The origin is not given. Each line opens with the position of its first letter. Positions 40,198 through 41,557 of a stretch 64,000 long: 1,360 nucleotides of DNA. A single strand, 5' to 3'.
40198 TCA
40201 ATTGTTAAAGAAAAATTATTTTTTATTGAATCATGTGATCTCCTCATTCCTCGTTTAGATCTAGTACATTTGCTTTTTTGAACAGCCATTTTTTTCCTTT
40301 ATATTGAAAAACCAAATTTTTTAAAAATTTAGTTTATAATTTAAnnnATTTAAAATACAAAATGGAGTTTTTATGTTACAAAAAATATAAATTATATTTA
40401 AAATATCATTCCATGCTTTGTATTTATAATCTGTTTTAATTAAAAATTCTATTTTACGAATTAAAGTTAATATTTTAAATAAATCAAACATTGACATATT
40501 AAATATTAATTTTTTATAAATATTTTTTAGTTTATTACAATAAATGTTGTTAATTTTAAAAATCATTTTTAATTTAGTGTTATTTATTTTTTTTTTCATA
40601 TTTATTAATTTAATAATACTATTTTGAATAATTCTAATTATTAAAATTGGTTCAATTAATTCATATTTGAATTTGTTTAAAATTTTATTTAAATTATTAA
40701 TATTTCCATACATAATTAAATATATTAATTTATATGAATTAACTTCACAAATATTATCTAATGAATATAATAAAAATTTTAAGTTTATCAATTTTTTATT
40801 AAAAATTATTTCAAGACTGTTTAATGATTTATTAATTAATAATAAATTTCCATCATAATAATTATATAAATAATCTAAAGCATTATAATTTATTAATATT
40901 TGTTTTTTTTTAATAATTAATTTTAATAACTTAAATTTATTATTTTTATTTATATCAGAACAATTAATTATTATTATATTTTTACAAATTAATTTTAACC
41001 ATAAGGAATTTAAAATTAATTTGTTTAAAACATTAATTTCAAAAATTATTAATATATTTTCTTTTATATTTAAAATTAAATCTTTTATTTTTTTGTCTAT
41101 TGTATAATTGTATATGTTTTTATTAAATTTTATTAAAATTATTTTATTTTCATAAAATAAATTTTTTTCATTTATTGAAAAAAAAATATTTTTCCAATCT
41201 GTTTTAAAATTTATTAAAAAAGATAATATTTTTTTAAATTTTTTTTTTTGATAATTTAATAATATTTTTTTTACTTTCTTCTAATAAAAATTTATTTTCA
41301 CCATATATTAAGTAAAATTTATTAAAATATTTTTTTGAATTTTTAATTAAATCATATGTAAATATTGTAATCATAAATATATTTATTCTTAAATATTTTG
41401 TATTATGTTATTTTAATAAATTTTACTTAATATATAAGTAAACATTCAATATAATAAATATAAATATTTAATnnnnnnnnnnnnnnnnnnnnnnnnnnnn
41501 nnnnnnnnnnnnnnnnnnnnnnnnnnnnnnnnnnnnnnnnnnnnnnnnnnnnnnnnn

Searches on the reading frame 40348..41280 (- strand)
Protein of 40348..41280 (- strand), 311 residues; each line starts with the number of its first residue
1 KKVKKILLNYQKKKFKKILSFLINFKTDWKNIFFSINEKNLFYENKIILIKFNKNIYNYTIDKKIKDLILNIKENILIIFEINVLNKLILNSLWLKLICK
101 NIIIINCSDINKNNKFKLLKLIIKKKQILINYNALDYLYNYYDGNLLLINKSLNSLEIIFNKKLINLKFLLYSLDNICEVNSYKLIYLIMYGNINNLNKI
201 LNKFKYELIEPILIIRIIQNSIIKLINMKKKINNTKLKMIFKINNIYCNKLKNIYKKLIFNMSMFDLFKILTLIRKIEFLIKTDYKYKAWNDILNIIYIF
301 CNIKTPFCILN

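Call 19: search_protein_families(library=pfam, proteins=[window:40348-41280:-], max_evalue=0.001)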
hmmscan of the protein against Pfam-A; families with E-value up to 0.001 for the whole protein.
window:40348-41280:- (311 aa): 1 family
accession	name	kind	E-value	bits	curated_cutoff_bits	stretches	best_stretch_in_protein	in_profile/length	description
PF14840.11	DNA_pol3_delt_C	-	1.1e-11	45.6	27.3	1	190-302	9-120/125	Processivity clamp loader gamma complex DNA pol III C-term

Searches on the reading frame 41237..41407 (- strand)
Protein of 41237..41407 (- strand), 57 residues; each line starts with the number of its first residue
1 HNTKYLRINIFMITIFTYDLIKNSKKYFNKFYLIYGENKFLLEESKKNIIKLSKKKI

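Call 19: search_protein_families(library=pfam, proteins=[window:41237-41407:-], max_evalue=0.001)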
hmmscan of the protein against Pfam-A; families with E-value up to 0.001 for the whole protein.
window:41237-41407:- (57 aa): 1 family
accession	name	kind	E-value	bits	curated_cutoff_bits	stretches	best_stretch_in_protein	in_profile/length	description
PF06144.19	DNA_pol3_delta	-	0.00054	20.4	21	1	32-54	1-23/124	DNA polymerase III, delta subunit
